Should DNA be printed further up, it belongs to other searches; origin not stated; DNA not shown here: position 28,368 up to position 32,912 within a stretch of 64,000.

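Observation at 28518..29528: PB1-UBA adaptor with PEVK-like tandem repeats: minimal selective-autophagy receptor candidate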

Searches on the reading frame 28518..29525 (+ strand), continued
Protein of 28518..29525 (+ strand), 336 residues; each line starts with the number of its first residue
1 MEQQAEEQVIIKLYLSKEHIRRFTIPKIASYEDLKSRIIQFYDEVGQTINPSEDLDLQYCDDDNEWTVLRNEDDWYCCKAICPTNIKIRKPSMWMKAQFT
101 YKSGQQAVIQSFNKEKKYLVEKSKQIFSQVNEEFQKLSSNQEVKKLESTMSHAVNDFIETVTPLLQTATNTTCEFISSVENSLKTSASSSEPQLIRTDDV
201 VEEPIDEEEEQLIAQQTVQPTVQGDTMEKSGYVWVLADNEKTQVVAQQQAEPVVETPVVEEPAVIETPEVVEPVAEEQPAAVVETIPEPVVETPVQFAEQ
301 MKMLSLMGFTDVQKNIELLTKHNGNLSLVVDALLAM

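Call 43: search_protein_families(library=pfam, proteins=[P0034, P0055, P0093, P0112, P0136, P0138, P0110, P0085, P0084, P0040], max_evalue=0.001)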
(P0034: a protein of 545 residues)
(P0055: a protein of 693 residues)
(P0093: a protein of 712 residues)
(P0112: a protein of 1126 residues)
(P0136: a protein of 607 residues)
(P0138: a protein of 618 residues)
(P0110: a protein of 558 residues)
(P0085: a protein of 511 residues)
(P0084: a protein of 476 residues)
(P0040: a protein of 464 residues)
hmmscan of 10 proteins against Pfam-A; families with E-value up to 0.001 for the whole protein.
P0034 (545 aa): 4 families
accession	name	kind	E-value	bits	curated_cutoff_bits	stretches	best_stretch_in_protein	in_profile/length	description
PF16158.11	N_BRCA1_IG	-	2.1e-31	109.1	28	1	251-350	1-108/108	Ig-like domain from next to BRCA1 gene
PF00564.30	PB1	-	1.6e-12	47.6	23.6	1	4-82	3-82/84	PB1 domain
PF00569.23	ZZ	-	7.7e-10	38.9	21.4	1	142-180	2-41/45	Zinc finger, ZZ type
PF24932.1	UBA_NBR1_C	-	1.5e-08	34.8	27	1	509-543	3-37/40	Next to BRCA1 gene 1 protein-like, C-terminal UBA domain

P0055 (693 aa): 4 families
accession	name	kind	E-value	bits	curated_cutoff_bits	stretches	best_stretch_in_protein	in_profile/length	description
PF03152.21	UFD1_N1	-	2.1e-12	46.9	29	1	69-133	19-78/97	Ubiquitin fusion degradation protein UFD1, N-terminal subdomain 1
PF24842.1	UFD1_N2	-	2.4e-09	37.5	37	1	186-242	19-75/76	Ubiquitin fusion degradation protein UFD1, N-terminal subdomain 2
PF00789.26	UBX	-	2.5e-09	37.6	21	1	293-374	4-81/82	UBX domain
PF24932.1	UBA_NBR1_C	-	3.2e-07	30.6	27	0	655-690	4-39/40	Next to BRCA1 gene 1 protein-like, C-terminal UBA domain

P0093 (712 aa): 4 families
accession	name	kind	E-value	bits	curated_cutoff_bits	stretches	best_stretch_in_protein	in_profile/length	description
PF16158.11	N_BRCA1_IG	-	9.1e-22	78.1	28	1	500-593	4-106/108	Ig-like domain from next to BRCA1 gene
PF00564.30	PB1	-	3.4e-14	53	23.6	1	9-90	3-83/84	PB1 domain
PF00569.23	ZZ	-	5.9e-13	48.9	21.4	1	399-436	1-39/45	Zinc finger, ZZ type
PF11928.13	DUF3446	-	0.00099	19.7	25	1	345-393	12-64/105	Early growth response N-terminal domain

P0112 (1126 aa): 5 families
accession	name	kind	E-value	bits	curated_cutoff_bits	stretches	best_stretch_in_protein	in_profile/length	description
PF16158.11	N_BRCA1_IG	-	3.4e-27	95.6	28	1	852-955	1-108/108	Ig-like domain from next to BRCA1 gene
PF00569.23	ZZ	-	6.2e-25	87.2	21.4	2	587-627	4-43/45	Zinc finger, ZZ type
PF00564.30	PB1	-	2.4e-10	40.7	23.6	1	57-117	20-82/84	PB1 domain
PF00641.23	Zn_ribbon_RanBP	-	2.2e-06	27.3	27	1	443-466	4-27/30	Zn-finger in Ran binding protein and others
PF24932.1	UBA_NBR1_C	-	0.00057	20.2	27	1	1086-1119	5-38/40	Next to BRCA1 gene 1 protein-like, C-terminal UBA domain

P0136 (607 aa): 4 families
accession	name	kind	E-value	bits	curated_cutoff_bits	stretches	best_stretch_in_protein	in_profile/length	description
PF03152.21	UFD1_N1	-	2.6e-12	46.6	29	1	78-151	13-81/97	Ubiquitin fusion degradation protein UFD1, N-terminal subdomain 1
PF24842.1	UFD1_N2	-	6.2e-12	45.8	37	1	201-253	19-71/76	Ubiquitin fusion degradation protein UFD1, N-terminal subdomain 2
PF24932.1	UBA_NBR1_C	-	9.5e-07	29.1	27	0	568-605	2-39/40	Next to BRCA1 gene 1 protein-like, C-terminal UBA domain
PF00789.26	UBX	-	1e-06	29.3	21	1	311-393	6-81/82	UBX domain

P0138 (618 aa): 4 families
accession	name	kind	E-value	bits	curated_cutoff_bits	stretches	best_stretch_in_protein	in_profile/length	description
PF00569.23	ZZ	-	1.9e-24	85.6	21.4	2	286-322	1-37/45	Zinc finger, ZZ type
PF16158.11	N_BRCA1_IG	-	5.2e-18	66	28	1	388-487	1-108/108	Ig-like domain from next to BRCA1 gene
PF25299.1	ZZ_ADA2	-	2.2e-05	24.9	27.5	0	292-329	1-39/48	ADA2 ZZ-type zing finger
PF24932.1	UBA_NBR1_C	-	0.00096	19.5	27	0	576-611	2-37/40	Next to BRCA1 gene 1 protein-like, C-terminal UBA domain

P0110 (558 aa): 3 families
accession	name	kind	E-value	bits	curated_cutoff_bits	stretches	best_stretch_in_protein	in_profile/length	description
PF00789.26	UBX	-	1.6e-10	41.5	21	1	168-249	4-81/82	UBX domain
PF24842.1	UFD1_N2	-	1.2e-08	35.3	37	1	62-116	20-74/76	Ubiquitin fusion degradation protein UFD1, N-terminal subdomain 2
PF24932.1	UBA_NBR1_C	-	1.5e-08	34.9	27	1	523-557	5-39/40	Next to BRCA1 gene 1 protein-like, C-terminal UBA domain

P0085 (511 aa): 3 families
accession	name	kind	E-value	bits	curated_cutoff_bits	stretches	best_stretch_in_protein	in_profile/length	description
PF00569.23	ZZ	-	6.2e-12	45.6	21.4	1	319-359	2-43/45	Zinc finger, ZZ type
PF24932.1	UBA_NBR1_C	-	5.8e-05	23.4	27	1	475-509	5-39/40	Next to BRCA1 gene 1 protein-like, C-terminal UBA domain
PF25299.1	ZZ_ADA2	-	0.00093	19.7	27.5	0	324-359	1-39/48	ADA2 ZZ-type zing finger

P0084 (476 aa): 2 families
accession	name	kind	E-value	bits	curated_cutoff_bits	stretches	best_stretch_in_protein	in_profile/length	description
PF16158.11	N_BRCA1_IG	-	3.5e-28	98.7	28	1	304-403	1-108/108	Ig-like domain from next to BRCA1 gene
PF00564.30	PB1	-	1.3e-13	51.2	23.6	1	8-83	3-78/84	PB1 domain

P0040 (464 aa): 9 families
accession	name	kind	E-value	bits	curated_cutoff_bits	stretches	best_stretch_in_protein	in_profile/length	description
PF00564.30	PB1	-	3.2e-14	53.1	23.6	1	11-95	3-80/84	PB1 domain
PF22316.2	ABhydrolase-like_N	-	5.8e-13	49.1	27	2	250-341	5-97/106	A/B hydrolase-like, N-terminal domain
PF13424.12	TPR_12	-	9.3e-09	35.8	30.1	1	136-190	10-73/77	Tetratricopeptide repeat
PF07719.23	TPR_2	-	6.6e-08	32.5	27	0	286-311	4-29/34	Tetratricopeptide repeat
PF14559.12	TPR_19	-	2.7e-07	31.3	25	1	139-195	1-58/68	Tetratricopeptide repeat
PF13181.12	TPR_8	-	2.6e-06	27.6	25.7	0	134-159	6-31/34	Tetratricopeptide repeat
PF00515.34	TPR_1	-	9.1e-05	22.6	27.8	0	286-310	4-28/34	Tetratricopeptide repeat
PF24932.1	UBA_NBR1_C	-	0.00014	22.1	27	1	419-455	1-37/40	Next to BRCA1 gene 1 protein-like, C-terminal UBA domain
PF13174.12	TPR_6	-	0.00018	22.4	26.3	0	166-187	4-25/33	Tetratricopeptide repeat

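Call 68: find_encoding_contigs(protein=P0019, flank=3000, max_places=2)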
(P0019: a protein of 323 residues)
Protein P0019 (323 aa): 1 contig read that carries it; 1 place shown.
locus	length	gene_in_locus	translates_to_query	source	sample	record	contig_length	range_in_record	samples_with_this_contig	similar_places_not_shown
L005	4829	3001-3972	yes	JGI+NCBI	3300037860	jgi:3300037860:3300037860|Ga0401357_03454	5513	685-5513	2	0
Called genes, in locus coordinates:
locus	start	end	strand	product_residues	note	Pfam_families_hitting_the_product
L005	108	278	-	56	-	-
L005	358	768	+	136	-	-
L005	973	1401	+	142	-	PF08127:Propeptide_C1 (faint)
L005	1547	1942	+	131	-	PF00112:Peptidase_C1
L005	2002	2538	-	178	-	-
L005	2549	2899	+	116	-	PF00059:Lectin_C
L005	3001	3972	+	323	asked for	PF00564:PB1, PF00569:ZZ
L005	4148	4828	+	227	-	?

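Call 69: find_encoding_contigs(protein=P0013, flank=3000, max_places=2)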
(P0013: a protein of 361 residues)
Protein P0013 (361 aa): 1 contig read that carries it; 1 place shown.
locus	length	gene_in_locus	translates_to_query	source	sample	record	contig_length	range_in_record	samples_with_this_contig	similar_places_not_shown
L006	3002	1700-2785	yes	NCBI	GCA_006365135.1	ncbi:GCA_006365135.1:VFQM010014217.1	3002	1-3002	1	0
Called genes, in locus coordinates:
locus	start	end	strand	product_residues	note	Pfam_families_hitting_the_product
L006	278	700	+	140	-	-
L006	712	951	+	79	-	-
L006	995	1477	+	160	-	-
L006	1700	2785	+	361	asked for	PF00564:PB1 (weak), PF00569:ZZ (weak)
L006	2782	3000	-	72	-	?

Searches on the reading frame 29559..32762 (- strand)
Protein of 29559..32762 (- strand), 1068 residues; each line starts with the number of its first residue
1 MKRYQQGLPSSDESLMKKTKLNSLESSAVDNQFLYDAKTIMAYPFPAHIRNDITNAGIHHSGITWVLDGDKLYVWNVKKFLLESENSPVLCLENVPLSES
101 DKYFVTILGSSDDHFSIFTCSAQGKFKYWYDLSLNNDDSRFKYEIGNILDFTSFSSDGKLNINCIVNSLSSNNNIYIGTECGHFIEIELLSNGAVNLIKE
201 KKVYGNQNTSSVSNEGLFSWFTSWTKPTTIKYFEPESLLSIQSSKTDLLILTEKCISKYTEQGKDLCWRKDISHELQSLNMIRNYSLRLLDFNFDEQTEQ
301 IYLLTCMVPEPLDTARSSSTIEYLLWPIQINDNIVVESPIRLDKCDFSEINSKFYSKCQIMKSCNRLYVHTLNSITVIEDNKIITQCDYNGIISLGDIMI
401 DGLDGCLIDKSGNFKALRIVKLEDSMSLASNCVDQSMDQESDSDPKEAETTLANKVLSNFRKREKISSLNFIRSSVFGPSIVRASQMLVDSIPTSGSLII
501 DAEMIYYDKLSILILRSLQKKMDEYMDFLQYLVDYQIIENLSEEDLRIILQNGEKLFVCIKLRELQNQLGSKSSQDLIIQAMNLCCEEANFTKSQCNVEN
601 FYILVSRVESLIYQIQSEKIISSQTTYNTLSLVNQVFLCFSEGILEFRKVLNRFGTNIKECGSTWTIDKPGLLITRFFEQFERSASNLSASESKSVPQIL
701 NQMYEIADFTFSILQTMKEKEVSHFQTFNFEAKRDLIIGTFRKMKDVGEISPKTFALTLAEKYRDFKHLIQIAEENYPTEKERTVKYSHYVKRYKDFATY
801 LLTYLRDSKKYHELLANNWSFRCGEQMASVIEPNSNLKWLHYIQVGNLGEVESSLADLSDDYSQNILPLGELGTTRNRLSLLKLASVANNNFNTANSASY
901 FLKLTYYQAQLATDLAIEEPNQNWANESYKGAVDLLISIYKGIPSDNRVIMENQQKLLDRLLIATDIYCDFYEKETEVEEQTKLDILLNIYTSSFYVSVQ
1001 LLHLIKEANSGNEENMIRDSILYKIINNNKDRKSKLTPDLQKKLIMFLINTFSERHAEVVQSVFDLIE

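Call 4: search_protein_families(library=pfam, proteins=[window:29559-32762:-], max_evalue=1)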
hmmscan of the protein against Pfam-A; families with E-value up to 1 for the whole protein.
window:29559-32762:- (1068 aa): 1 family
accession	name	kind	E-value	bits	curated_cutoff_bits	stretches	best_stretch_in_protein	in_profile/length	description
PF17712.6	DUF5557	-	0.084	13.3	25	1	336-392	26-85/90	Family of unknown function (DUF5557)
